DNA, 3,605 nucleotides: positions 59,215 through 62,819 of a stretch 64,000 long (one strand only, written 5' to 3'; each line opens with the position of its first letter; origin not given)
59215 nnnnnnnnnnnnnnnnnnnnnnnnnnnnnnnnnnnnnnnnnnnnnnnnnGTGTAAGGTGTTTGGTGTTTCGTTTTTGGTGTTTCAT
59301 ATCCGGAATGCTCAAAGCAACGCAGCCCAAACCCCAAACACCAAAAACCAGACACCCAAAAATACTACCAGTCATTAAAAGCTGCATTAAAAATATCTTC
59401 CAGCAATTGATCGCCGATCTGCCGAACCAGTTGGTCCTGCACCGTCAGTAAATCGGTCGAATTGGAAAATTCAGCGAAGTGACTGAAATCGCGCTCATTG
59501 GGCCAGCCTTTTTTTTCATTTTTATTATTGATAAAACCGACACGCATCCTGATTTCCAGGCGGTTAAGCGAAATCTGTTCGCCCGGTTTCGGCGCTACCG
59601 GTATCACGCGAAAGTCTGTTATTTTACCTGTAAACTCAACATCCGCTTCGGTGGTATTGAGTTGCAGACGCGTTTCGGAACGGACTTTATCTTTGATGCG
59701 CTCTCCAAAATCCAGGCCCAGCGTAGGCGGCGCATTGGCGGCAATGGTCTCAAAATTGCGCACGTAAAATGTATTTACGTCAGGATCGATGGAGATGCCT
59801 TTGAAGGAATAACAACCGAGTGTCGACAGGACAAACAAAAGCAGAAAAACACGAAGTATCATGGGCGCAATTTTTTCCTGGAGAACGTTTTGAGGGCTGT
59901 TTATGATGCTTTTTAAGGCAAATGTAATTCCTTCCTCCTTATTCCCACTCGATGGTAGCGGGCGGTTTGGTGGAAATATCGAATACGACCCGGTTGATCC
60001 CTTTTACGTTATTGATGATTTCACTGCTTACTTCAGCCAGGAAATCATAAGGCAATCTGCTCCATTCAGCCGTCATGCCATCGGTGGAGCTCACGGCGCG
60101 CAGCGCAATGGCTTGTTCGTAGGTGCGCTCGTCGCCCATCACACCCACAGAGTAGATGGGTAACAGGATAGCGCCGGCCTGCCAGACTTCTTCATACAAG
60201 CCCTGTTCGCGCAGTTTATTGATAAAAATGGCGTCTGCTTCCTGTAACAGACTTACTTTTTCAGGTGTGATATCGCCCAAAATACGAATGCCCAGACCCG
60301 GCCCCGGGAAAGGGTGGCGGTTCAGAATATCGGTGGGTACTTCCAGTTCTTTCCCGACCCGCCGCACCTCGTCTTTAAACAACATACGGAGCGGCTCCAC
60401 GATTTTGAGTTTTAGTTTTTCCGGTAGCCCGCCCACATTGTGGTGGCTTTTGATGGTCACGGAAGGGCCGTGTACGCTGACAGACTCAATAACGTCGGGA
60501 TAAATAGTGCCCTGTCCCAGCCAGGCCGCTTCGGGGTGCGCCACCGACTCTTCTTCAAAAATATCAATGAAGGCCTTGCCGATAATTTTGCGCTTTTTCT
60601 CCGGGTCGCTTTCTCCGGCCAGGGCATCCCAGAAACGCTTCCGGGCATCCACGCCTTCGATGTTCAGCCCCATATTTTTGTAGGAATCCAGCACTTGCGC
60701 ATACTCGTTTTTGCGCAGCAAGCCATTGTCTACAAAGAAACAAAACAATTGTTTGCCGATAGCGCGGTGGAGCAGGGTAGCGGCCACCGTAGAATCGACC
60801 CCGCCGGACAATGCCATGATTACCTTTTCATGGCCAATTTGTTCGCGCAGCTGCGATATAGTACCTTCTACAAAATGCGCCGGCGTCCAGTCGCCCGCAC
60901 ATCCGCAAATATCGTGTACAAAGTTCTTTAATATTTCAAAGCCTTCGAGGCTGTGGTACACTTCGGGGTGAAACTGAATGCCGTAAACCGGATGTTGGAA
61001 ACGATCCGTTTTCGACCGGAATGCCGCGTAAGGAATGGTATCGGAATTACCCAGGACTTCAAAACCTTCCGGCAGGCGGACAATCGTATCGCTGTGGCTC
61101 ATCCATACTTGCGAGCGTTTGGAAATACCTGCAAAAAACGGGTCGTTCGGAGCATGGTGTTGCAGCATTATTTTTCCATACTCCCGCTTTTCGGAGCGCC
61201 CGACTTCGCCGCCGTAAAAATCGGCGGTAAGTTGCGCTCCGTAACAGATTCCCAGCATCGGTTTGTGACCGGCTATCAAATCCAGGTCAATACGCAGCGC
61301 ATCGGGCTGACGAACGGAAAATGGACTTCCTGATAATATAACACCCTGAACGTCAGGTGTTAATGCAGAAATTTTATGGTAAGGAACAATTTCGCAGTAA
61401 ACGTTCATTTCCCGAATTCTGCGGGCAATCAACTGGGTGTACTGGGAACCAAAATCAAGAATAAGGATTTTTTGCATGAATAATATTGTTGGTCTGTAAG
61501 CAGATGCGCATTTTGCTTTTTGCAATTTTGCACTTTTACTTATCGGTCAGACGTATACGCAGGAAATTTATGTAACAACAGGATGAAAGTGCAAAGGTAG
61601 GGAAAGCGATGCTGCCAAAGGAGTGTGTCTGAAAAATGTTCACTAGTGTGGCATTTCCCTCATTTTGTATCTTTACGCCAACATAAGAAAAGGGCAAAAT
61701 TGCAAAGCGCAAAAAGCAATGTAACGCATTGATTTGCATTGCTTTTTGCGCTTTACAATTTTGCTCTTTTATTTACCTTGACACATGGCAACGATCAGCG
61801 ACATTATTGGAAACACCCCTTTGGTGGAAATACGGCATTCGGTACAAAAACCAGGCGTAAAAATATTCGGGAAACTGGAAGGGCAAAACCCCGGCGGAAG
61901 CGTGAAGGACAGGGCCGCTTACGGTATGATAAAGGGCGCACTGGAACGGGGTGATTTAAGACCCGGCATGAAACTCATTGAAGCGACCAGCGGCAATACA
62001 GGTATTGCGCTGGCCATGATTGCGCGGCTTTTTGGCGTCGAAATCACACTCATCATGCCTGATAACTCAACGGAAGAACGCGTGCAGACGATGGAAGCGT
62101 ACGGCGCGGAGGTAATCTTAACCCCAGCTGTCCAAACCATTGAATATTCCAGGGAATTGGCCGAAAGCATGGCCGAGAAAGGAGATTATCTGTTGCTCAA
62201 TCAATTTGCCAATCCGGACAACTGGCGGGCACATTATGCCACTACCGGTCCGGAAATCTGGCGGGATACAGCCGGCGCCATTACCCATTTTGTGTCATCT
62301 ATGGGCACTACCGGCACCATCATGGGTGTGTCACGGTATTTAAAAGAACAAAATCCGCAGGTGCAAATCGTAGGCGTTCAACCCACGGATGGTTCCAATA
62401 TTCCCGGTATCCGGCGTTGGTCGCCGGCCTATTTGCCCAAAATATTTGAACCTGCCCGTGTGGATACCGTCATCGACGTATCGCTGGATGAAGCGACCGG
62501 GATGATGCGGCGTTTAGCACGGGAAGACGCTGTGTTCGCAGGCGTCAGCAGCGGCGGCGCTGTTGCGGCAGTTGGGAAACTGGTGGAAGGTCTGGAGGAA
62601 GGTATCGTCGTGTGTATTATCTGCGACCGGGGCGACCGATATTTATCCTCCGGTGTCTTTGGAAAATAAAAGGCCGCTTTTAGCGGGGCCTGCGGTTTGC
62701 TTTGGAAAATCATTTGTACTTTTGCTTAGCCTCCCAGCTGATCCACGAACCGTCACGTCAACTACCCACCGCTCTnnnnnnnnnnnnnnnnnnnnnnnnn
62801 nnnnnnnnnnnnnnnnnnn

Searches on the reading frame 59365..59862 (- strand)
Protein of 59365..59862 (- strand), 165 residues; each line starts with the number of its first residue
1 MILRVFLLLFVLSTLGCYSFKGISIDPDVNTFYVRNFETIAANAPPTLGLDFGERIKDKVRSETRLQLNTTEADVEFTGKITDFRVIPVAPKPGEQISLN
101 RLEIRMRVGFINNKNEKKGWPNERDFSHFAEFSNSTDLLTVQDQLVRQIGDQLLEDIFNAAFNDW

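Call 49: search_protein_families(library=pfam, proteins=[window:59365-59862:-], max_evalue=0.00001)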
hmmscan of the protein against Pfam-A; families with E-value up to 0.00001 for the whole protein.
window:59365-59862:- (165 aa): 1 family
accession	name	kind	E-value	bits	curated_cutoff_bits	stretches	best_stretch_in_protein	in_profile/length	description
PF04390.17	LptE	-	1.1e-10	42.6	23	1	30-160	2-117/118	Lipopolysaccharide-assembly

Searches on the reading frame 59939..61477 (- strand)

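Call 49: search_protein_families(library=pfam, proteins=[window:59939-61477:-], max_evalue=0.00001)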
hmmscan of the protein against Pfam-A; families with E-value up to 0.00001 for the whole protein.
window:59939-61477:- (512 aa): 3 families
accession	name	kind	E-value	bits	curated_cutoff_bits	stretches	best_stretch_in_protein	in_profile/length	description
PF00958.27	GMP_synt_C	-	1.6e-41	140.7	27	1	421-511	2-92/92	GMP synthase C terminal domain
PF00117.34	GATase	-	5.7e-38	130.9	22.8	1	5-189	1-189/190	Glutamine amidotransferase class-I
PF02540.23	NAD_synthase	-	3.3e-09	36.7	21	0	209-273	11-76/242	NAD synthase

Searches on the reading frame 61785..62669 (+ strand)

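Call 49: search_protein_families(library=pfam, proteins=[window:61785-62669:+], max_evalue=0.00001)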
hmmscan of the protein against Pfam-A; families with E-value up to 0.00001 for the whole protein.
window:61785-62669:+ (294 aa): 1 family
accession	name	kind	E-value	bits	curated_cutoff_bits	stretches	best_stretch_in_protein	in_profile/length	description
PF00291.31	PALP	-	3.1e-73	247.1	35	1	4-281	1-295/295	Pyridoxal-phosphate dependent enzyme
